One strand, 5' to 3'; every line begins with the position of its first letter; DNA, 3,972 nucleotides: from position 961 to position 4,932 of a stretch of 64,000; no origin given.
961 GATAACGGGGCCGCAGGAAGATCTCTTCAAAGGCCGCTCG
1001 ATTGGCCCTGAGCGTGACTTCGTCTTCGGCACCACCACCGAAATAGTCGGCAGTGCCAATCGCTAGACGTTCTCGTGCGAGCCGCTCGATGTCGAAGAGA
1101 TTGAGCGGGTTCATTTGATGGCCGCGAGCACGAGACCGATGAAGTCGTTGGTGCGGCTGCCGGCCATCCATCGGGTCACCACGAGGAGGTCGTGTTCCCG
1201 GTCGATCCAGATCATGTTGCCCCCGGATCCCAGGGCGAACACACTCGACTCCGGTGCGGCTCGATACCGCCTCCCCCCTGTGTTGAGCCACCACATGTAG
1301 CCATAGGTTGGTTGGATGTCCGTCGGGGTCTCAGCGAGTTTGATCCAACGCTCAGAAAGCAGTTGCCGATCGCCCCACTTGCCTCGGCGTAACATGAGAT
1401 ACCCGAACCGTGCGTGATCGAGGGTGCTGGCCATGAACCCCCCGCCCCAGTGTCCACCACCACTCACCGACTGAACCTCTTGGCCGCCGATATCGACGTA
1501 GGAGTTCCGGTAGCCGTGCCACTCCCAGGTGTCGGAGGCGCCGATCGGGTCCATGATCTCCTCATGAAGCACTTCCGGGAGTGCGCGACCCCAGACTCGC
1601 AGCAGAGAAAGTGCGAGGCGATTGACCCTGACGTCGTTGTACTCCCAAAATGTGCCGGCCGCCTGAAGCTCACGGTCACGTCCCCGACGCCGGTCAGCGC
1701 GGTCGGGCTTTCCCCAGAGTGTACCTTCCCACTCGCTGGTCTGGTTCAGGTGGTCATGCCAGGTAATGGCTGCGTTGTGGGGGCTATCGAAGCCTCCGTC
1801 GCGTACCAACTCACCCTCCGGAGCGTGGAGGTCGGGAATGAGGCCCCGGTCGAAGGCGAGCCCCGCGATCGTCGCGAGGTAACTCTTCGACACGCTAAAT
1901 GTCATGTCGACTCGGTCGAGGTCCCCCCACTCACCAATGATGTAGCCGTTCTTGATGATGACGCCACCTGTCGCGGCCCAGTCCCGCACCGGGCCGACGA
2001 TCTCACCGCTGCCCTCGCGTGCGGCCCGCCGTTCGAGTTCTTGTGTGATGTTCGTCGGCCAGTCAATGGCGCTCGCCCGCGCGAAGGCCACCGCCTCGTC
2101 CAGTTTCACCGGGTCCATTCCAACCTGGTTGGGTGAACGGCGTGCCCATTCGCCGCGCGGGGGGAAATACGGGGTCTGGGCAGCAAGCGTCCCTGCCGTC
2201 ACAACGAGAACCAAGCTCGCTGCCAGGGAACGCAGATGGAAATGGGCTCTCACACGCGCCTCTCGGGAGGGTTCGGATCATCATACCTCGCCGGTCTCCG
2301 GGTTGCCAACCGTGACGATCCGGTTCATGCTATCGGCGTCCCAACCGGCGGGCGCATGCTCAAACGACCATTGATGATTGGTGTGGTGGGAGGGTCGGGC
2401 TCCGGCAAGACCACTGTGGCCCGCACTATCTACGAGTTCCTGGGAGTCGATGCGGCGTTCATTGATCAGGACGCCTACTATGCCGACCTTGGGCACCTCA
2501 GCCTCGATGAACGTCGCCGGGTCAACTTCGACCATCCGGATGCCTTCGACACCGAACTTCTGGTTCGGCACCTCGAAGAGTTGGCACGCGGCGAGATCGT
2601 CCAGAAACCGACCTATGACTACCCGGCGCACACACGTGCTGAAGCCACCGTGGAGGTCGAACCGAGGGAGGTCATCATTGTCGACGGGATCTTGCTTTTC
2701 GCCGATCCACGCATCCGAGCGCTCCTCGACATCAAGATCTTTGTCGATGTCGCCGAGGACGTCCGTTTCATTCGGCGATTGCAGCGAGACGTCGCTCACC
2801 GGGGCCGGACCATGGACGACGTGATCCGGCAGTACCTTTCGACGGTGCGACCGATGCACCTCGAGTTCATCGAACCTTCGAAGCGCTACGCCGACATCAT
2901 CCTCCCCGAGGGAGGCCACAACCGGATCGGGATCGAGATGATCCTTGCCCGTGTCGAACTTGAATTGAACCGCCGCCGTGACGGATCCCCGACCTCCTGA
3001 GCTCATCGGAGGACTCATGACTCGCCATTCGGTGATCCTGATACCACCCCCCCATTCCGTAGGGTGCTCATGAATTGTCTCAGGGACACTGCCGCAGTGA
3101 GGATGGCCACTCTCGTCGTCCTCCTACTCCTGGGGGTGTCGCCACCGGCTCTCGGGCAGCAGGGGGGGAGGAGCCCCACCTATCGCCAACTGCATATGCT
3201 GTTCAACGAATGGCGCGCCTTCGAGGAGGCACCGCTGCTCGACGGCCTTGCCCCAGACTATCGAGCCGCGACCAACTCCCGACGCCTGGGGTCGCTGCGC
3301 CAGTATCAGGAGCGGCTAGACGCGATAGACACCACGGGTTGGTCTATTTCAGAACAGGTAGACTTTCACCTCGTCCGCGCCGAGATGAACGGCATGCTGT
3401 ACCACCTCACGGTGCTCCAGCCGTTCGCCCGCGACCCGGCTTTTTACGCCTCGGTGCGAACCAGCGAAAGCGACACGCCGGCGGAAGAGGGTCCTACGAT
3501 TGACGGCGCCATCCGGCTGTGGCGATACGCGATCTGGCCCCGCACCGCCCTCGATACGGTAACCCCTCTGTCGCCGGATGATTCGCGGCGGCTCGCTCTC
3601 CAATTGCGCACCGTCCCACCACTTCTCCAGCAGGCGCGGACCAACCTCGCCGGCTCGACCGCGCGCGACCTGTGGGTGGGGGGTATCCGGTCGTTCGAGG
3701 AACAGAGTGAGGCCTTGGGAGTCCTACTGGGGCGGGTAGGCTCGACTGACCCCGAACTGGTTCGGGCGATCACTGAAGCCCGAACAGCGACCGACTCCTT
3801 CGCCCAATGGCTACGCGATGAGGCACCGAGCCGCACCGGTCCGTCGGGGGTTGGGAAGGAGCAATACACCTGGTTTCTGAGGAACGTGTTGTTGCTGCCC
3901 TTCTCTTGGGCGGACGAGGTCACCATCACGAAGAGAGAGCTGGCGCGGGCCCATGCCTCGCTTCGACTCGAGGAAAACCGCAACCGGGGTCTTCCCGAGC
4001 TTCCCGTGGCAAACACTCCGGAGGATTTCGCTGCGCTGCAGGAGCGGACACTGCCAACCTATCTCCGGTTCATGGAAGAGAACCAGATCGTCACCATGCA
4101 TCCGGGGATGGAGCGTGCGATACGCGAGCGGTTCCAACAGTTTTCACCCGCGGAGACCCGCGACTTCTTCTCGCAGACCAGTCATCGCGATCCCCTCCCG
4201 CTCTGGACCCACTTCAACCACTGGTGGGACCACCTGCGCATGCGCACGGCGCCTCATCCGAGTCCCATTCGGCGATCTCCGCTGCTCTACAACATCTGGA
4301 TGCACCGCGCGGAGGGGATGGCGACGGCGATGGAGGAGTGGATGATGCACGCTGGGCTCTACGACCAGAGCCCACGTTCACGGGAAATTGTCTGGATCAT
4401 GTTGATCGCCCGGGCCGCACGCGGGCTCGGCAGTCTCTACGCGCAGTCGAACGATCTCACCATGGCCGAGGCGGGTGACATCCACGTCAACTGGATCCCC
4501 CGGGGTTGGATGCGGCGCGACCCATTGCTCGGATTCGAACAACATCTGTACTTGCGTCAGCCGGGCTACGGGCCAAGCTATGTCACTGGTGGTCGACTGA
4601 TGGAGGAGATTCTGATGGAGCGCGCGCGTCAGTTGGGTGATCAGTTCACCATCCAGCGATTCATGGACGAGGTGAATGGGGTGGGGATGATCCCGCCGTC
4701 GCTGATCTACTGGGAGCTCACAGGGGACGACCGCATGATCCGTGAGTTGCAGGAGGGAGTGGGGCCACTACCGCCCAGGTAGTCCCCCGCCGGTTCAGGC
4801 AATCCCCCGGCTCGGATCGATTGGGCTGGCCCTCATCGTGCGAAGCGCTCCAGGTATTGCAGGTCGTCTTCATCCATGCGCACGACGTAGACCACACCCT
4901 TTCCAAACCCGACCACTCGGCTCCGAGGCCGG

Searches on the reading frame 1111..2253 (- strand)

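Call 87: search_protein_families(library=pfam, proteins=[window:1111-2253:-], max_evalue=0.0001)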
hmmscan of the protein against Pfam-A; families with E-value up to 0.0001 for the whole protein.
window:1111-2253:- (380 aa): 1 family
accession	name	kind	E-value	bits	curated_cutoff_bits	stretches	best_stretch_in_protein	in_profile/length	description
PF00144.29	Beta-lactamase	-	1.3e-11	44.7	27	1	118-359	52-305/329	Beta-lactamase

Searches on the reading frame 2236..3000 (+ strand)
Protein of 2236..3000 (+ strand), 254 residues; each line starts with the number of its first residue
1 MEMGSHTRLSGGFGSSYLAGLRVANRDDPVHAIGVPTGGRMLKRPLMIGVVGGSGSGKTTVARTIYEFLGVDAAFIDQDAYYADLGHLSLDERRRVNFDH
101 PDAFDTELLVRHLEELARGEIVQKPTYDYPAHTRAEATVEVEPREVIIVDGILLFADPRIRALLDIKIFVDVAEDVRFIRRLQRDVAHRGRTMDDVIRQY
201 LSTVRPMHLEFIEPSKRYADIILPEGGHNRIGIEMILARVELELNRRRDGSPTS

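Call 87: search_protein_families(library=pfam, proteins=[window:2236-3000:+], max_evalue=0.0001)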
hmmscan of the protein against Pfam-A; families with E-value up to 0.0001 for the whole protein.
window:2236-3000:+ (254 aa): 2 families
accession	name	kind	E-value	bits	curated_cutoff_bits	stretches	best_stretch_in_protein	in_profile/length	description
PF00485.24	PRK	-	1.1e-42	146.5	22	1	47-231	1-195/196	Phosphoribulokinase / Uridine kinase family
PF13238.12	AAA_18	-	1.9e-06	28.8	29.4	1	48-185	1-112/128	AAA domain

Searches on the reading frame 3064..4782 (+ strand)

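Call 8: search_protein_families(library=pfam, proteins=[window:3064-4782:+], max_evalue=0.001)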
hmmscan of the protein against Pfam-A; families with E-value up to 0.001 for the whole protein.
window:3064-4782:+ (572 aa): 1 family
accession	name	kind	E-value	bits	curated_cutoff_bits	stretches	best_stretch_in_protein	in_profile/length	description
PF05960.17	DUF885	-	4.3e-15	56.8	32.4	2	60-309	13-258/532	Bacterial protein of unknown function (DUF885)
